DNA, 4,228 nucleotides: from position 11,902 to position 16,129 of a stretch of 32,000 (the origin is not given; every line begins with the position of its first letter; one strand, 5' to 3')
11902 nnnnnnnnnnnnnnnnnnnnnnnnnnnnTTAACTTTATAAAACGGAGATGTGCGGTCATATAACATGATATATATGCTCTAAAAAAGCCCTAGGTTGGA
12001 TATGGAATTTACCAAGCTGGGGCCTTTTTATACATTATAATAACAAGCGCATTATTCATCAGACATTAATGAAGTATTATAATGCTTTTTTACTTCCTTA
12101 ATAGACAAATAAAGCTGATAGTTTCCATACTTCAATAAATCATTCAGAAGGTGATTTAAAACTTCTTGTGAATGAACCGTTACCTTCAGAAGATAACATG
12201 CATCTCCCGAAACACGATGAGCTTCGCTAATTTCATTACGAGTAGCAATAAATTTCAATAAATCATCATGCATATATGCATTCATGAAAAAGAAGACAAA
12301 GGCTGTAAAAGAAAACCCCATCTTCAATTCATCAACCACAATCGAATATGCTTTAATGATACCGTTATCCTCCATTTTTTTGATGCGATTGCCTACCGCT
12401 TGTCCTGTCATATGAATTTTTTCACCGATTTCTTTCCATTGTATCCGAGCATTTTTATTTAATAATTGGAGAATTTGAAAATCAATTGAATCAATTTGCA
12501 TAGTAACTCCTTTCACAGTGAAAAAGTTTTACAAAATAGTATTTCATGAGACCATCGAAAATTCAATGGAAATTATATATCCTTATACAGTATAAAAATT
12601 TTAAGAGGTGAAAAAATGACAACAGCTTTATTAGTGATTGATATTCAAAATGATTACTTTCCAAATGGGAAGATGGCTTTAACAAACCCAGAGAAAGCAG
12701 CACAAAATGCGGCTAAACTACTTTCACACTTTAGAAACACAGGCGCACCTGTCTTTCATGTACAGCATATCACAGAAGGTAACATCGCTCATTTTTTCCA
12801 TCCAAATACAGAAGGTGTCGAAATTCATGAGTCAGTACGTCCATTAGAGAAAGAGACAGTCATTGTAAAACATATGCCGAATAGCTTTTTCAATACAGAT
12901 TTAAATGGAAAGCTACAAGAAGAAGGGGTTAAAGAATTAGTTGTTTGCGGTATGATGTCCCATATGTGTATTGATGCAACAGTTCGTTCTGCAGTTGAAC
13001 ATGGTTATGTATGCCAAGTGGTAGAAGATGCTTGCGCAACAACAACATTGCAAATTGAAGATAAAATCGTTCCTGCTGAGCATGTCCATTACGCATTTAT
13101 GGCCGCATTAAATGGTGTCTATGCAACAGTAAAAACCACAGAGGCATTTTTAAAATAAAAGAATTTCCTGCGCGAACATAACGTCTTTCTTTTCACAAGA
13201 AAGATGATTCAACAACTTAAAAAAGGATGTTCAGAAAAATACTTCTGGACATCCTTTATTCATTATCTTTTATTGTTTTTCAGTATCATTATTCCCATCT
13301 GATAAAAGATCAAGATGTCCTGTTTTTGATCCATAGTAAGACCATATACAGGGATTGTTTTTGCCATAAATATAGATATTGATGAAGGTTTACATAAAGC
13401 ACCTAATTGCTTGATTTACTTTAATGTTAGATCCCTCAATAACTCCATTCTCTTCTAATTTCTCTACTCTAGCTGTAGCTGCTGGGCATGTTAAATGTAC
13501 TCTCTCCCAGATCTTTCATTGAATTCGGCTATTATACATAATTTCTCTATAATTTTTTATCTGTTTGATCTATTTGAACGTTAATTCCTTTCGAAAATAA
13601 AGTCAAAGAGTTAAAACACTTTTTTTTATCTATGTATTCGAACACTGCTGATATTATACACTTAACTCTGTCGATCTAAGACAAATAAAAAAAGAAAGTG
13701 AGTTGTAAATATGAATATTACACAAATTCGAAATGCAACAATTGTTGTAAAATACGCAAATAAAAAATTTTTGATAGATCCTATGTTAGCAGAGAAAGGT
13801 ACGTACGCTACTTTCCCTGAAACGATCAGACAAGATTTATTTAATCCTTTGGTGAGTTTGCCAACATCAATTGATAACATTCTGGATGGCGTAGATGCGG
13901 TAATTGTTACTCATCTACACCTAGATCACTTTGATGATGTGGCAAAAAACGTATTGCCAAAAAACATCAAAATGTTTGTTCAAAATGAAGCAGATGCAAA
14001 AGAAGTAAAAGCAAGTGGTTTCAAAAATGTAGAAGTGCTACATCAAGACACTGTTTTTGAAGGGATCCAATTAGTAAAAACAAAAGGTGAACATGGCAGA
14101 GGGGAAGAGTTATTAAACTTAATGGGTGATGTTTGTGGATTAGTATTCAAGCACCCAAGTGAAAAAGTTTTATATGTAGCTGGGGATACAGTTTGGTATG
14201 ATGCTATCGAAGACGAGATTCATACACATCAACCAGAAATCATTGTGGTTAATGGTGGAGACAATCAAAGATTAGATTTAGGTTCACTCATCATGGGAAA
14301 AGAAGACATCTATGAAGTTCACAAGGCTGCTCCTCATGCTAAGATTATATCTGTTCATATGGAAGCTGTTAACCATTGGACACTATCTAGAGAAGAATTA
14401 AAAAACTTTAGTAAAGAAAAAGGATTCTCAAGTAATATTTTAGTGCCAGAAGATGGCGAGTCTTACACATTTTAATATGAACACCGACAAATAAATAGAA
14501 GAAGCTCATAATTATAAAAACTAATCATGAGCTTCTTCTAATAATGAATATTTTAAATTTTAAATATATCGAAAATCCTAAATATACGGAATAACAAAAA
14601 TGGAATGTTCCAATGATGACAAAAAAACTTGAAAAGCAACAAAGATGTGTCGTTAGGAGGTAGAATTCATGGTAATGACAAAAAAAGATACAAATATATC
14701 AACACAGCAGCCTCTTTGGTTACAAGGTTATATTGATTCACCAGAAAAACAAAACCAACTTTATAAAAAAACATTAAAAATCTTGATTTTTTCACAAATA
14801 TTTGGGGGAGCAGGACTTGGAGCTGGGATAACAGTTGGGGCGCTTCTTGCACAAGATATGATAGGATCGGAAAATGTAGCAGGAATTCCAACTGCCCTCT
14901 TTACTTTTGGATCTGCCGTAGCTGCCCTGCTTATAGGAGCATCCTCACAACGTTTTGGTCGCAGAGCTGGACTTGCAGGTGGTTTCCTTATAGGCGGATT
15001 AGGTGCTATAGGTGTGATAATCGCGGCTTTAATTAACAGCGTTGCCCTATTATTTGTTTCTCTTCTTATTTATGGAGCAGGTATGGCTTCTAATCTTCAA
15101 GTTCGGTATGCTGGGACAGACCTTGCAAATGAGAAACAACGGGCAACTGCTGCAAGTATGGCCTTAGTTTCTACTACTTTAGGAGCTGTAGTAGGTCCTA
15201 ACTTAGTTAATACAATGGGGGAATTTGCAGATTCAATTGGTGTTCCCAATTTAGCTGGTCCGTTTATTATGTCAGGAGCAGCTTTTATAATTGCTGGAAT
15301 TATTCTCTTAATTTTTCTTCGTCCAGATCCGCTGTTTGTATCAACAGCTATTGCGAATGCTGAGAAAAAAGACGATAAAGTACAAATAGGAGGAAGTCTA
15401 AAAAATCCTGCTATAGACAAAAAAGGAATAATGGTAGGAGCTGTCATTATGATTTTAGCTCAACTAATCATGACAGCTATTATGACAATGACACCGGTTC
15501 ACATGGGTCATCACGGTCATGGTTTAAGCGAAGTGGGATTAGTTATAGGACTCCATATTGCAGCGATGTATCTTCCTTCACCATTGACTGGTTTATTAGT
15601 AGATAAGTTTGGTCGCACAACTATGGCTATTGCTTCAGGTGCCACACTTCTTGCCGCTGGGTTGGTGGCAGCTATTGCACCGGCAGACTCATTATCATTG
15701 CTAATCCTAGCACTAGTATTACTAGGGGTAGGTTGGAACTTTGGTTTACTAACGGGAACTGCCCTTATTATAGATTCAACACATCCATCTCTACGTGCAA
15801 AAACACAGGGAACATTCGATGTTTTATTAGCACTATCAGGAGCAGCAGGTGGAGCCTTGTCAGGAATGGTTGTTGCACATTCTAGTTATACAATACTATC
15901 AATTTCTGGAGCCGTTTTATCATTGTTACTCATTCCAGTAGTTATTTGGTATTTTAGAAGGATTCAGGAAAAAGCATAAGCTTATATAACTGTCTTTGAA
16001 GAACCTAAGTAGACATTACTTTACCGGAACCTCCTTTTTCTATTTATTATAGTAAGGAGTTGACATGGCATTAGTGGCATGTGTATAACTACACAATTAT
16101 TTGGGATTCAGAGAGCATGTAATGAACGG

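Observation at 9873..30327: Three copies of the unit 'tRNA-Leu 3' end plus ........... terminator hairpin' partition 20 kb downstream of ICEBs1 into blocks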

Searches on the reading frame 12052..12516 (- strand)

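Call 52: search_protein_families(library=pfam, proteins=[window:12052-12516:-])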
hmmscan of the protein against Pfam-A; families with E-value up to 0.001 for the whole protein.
window:12052-12516:- (154 aa): 6 families
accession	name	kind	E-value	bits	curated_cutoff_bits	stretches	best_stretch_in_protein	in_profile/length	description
PF13404.12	HTH_AsnC-type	-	1.8e-13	50.5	27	1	8-49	1-42/42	AsnC-type helix-turn-helix domain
PF13412.12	HTH_24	-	2.2e-13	50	21.9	1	9-55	2-48/48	Winged helix-turn-helix DNA-binding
PF01037.27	AsnC_trans_reg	-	3.6e-11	43.2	25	1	82-128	9-60/73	Lrp/AsnC ligand binding domain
PF01047.28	MarR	-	4.2e-05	23.8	24.6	1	13-55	6-48/59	MarR family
PF08279.18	HTH_11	-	6.3e-05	23.2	25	1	13-53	3-44/55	HTH domain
PF12802.13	MarR_2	-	9.4e-05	22.9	27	1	9-55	4-51/61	MarR family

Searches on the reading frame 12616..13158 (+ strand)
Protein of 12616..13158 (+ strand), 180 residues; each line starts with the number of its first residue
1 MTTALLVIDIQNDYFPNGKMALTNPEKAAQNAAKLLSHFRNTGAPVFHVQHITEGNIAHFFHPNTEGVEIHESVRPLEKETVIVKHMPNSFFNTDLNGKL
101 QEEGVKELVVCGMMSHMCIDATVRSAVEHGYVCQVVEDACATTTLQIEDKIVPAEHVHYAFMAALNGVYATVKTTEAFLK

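Call 52: search_protein_families(library=pfam, proteins=[window:12616-13158:+])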
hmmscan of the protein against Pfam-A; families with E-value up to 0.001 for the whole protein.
window:12616-13158:+ (180 aa): 1 family
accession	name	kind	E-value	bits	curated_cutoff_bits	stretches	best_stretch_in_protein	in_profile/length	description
PF00857.26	Isochorismatase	-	1.2e-41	143.2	27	1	3-175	1-173/175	Isochorismatase domain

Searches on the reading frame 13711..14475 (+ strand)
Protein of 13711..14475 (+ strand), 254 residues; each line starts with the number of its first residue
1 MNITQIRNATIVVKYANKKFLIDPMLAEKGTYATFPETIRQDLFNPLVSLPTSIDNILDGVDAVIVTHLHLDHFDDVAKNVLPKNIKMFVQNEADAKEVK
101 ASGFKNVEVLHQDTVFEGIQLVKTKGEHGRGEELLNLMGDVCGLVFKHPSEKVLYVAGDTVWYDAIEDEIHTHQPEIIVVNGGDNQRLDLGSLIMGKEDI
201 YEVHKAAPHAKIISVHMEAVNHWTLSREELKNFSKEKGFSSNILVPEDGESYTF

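Call 52: search_protein_families(library=pfam, proteins=[window:13711-14475:+])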
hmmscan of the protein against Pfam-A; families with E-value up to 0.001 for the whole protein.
window:13711-14475:+ (254 aa): 3 families
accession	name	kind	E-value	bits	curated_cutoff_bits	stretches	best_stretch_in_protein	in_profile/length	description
PF12706.13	Lactamase_B_2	-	3.1e-14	53.5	27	1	20-217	3-200/200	Beta-lactamase superfamily domain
PF00753.33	Lactamase_B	-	6.2e-06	26.7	22.7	1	8-78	7-61/196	Metallo-beta-lactamase superfamily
PF13483.12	Lactamase_B_3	-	7.4e-05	23.2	24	1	3-131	2-85/160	Beta-lactamase superfamily domain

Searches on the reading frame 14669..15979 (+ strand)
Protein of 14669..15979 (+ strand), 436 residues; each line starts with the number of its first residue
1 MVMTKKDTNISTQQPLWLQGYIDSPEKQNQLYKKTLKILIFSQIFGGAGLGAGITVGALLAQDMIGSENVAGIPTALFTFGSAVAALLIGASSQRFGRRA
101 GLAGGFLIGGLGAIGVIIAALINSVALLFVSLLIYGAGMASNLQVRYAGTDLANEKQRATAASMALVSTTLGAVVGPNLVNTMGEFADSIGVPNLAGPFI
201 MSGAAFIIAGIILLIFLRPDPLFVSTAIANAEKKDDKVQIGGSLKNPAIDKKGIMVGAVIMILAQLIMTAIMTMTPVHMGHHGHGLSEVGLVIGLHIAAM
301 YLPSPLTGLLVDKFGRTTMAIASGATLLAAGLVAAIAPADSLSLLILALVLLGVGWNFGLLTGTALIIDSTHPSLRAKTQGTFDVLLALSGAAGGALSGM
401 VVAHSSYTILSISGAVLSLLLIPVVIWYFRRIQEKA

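Call 52: search_protein_families(library=pfam, proteins=[window:14669-15979:+])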
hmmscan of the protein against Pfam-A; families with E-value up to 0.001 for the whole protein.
window:14669-15979:+ (436 aa): 4 families
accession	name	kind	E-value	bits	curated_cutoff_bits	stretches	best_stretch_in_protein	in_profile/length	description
PF07690.21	MFS_1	-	2e-38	132.7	33.4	2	46-356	8-308/347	Major Facilitator Superfamily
PF00083.30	Sugar_tr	-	4.6e-07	29.5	22.3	1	70-218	47-192/452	Sugar (and other) transporter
PF13347.12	MFS_2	-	4.2e-05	22.7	27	0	33-141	223-330/427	MFS/sugar transport protein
PF06609.19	TRI12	-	9.7e-05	21.4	23.2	1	60-142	70-150/599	Fungal trichothecene efflux pump (TRI12)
